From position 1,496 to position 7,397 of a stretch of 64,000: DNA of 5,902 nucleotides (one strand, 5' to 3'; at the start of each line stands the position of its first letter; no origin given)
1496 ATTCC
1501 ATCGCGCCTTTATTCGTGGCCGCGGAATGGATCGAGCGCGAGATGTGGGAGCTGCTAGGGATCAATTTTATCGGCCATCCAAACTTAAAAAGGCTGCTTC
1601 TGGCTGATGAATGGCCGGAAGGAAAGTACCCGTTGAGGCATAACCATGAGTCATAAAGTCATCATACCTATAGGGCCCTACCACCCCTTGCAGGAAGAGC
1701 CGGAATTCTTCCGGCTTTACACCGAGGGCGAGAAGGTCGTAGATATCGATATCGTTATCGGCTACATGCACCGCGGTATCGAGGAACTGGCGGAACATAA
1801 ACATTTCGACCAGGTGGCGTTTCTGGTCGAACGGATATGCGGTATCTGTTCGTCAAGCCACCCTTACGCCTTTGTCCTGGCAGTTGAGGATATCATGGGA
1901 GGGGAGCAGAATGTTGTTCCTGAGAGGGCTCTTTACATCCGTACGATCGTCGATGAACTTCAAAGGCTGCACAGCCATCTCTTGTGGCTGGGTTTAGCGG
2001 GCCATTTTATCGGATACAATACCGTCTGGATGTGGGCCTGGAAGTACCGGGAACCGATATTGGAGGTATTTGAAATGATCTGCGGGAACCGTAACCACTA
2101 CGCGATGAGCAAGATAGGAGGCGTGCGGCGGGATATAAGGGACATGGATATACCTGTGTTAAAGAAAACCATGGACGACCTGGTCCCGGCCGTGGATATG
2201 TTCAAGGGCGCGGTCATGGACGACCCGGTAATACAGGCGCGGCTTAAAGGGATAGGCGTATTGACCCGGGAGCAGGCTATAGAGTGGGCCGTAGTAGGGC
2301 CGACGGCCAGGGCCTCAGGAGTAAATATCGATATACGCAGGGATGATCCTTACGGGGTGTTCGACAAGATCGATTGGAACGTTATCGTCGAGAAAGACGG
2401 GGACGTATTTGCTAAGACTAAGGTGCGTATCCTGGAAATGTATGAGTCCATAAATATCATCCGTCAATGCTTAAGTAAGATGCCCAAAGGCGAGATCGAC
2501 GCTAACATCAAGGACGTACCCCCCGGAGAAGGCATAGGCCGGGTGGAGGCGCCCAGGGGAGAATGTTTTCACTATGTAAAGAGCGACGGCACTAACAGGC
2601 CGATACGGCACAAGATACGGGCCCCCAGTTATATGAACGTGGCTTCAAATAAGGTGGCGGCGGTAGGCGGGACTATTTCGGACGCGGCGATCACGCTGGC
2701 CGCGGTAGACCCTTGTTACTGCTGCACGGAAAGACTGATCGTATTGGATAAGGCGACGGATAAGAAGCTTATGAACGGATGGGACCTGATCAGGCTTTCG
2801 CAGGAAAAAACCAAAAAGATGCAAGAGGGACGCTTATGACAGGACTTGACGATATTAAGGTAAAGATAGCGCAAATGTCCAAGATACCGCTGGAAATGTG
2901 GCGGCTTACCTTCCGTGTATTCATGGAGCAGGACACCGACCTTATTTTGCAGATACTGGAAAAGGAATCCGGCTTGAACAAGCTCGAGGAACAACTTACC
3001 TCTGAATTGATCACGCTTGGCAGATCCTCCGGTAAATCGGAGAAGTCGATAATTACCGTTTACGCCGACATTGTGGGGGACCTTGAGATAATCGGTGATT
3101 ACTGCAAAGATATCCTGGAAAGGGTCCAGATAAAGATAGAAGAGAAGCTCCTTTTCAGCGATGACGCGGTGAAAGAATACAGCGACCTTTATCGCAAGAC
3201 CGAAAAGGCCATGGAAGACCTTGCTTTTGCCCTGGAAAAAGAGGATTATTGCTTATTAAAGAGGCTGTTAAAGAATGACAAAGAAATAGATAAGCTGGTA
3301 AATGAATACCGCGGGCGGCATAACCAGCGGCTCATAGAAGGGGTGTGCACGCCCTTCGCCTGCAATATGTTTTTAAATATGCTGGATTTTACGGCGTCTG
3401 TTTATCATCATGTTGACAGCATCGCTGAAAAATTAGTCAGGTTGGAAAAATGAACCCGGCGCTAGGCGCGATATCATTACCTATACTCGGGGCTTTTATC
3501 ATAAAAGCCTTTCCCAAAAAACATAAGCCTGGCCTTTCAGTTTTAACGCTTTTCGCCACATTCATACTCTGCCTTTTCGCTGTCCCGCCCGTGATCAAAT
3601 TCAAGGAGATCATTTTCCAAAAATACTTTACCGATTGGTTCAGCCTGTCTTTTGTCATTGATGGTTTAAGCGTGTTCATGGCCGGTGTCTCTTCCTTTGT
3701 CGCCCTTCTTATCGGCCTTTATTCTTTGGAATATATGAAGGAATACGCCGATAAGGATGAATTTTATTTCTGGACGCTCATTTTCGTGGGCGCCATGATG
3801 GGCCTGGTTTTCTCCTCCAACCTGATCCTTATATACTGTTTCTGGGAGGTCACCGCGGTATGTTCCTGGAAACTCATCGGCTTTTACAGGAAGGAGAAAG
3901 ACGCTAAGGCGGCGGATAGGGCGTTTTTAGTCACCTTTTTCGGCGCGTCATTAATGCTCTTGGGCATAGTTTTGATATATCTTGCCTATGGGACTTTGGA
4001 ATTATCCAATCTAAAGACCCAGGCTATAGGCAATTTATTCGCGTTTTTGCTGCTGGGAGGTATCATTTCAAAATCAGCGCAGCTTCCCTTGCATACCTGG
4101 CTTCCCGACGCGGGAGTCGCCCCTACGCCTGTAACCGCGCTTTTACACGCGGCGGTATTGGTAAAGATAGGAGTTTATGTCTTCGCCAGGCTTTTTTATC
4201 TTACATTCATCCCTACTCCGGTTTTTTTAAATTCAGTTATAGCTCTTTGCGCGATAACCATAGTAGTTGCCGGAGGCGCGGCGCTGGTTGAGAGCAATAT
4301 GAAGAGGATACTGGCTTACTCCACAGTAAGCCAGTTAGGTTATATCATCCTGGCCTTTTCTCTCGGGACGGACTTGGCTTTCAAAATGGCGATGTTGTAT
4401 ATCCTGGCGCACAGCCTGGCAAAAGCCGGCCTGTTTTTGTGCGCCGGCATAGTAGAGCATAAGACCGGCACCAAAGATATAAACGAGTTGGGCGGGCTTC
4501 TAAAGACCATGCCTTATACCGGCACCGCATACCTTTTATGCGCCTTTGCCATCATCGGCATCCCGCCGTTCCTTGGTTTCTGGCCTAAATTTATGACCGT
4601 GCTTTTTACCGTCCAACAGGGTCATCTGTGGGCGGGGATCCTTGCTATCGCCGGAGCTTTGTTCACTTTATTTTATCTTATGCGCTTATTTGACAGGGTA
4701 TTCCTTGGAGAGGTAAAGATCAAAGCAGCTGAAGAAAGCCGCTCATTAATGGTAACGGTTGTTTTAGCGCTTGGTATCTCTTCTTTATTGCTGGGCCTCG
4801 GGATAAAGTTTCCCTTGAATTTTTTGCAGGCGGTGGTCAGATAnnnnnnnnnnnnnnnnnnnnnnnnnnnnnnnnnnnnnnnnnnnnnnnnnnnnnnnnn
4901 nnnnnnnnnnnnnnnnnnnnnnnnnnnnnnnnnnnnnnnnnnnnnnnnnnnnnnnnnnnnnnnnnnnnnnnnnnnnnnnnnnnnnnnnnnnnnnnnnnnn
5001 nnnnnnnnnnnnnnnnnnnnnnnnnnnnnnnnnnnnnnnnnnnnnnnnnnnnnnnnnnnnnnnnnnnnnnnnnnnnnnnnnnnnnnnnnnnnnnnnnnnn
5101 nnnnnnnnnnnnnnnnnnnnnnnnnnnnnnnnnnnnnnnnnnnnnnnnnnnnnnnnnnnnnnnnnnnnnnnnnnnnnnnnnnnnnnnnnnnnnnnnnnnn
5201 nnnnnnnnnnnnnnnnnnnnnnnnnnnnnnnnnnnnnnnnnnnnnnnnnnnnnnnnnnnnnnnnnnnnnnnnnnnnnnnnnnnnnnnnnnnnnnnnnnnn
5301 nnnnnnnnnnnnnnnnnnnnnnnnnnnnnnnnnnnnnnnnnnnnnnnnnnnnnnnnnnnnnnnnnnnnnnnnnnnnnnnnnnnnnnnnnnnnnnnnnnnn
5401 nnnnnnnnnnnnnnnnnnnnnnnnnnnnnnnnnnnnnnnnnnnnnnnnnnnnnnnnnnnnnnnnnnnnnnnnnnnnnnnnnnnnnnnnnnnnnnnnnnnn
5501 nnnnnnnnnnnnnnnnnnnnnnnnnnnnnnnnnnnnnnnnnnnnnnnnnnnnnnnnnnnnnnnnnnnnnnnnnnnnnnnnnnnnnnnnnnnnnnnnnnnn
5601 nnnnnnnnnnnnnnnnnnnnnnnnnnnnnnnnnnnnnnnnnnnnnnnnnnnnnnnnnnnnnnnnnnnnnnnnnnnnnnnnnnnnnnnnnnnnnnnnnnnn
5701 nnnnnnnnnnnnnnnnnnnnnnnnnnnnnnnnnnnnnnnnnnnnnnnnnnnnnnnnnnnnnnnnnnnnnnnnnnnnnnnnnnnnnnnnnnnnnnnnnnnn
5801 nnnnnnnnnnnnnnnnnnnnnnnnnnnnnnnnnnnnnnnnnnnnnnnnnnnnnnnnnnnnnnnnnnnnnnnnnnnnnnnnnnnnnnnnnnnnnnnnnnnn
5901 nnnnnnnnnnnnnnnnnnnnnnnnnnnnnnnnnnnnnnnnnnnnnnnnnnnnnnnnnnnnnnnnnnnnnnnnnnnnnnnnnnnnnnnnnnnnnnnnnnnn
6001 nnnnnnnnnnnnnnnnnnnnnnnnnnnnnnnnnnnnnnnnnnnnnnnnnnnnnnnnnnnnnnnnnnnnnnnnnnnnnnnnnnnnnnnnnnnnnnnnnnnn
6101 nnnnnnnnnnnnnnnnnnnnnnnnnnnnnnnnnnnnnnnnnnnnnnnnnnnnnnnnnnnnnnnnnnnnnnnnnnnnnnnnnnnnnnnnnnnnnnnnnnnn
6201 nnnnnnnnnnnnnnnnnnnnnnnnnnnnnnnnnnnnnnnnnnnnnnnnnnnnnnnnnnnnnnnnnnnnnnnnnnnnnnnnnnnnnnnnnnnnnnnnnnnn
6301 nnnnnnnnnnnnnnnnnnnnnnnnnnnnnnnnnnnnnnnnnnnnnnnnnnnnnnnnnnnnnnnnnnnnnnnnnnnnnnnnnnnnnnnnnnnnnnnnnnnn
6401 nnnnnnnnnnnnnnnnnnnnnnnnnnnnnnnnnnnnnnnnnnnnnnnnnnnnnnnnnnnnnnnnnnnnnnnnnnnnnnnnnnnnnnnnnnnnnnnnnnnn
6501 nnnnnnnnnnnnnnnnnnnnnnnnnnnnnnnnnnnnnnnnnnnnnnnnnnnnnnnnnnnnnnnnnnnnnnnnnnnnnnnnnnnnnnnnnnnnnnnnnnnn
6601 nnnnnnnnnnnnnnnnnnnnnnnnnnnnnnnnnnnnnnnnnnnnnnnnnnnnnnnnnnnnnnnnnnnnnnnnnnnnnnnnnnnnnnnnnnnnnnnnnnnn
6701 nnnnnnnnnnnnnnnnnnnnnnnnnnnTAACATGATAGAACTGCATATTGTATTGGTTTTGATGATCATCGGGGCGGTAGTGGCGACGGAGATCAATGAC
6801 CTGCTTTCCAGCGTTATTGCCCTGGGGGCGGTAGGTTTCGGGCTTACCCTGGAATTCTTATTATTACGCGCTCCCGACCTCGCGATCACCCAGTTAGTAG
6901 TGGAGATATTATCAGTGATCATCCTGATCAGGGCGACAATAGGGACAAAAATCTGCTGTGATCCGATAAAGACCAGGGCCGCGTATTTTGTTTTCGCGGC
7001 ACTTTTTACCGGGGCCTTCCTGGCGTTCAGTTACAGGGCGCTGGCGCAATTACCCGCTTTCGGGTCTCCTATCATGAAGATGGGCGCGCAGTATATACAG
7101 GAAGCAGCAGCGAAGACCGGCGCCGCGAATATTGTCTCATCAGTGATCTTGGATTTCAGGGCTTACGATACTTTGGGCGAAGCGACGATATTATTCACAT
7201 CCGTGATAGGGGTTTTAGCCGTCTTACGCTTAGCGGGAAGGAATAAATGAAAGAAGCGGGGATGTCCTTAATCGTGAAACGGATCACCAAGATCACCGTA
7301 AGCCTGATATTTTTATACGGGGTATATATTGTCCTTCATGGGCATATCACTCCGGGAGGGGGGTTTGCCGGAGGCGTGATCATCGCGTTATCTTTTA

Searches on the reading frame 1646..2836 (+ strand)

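Call 63: search_protein_families(library=pfam, proteins=[window:1646-2836:+], max_evalue=0.00001)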
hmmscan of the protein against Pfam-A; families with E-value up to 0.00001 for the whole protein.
window:1646-2836:+ (397 aa): 2 families
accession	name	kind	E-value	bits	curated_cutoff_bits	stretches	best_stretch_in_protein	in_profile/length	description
PF00346.24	Complex1_49kDa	-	3.7e-72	243.1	24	2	122-287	2-167/271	Respiratory-chain NADH dehydrogenase, 49 Kd subunit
PF00374.24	NiFeSe_Hases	-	6.3e-14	52.2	25.8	1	43-114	1-69/508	Nickel-dependent hydrogenase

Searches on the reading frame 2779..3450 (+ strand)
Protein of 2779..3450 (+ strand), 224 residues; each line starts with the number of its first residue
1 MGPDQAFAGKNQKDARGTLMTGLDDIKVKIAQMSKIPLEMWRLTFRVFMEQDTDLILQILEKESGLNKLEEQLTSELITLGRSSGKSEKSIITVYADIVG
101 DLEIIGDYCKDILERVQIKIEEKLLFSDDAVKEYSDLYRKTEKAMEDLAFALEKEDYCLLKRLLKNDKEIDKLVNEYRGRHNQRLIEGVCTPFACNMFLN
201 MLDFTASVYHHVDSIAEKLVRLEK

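Call 63: search_protein_families(library=pfam, proteins=[window:2779-3450:+], max_evalue=0.00001)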
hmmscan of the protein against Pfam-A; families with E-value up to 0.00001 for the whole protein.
window:2779-3450:+ (224 aa): 1 family
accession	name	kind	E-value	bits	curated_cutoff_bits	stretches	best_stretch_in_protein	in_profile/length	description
PF01895.24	PhoU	-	1e-16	61.5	23.5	1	30-116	1-89/89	PhoU domain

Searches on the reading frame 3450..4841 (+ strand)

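Call 63: search_protein_families(library=pfam, proteins=[window:3450-4841:+], max_evalue=0.00001)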
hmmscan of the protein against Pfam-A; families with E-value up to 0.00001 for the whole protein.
window:3450-4841:+ (464 aa): 2 families
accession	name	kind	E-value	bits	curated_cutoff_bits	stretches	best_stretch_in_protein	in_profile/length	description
PF00361.26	Proton_antipo_M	-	1.3e-71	241.6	21.5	1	122-406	1-294/294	NADH:quinone oxidoreductase/Mrp antiporter, TM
PF00662.26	Proton_antipo_N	-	3.5e-09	36.9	24.5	1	64-106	9-51/51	NADH-Ubiquinone oxidoreductase (complex I), chain 5 N-terminus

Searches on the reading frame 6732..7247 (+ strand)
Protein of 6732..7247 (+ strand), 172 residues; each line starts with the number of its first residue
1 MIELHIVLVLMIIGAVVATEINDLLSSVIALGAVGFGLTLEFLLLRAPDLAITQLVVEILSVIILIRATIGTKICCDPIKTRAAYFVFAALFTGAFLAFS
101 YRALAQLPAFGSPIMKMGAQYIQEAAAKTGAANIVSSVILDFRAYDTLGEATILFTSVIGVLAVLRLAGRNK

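Call 63: search_protein_families(library=pfam, proteins=[window:6732-7247:+], max_evalue=0.00001)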
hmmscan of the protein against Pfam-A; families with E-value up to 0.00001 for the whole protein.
window:6732-7247:+ (172 aa): 2 families
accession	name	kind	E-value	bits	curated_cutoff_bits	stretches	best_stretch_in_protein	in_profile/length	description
PF13244.11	MbhD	-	3.8e-16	59.4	27.2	1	9-67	1-60/67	MBH, subunit D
PF20501.3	MbhE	-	9.6e-11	42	27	1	115-166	31-82/98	MBH, subunit E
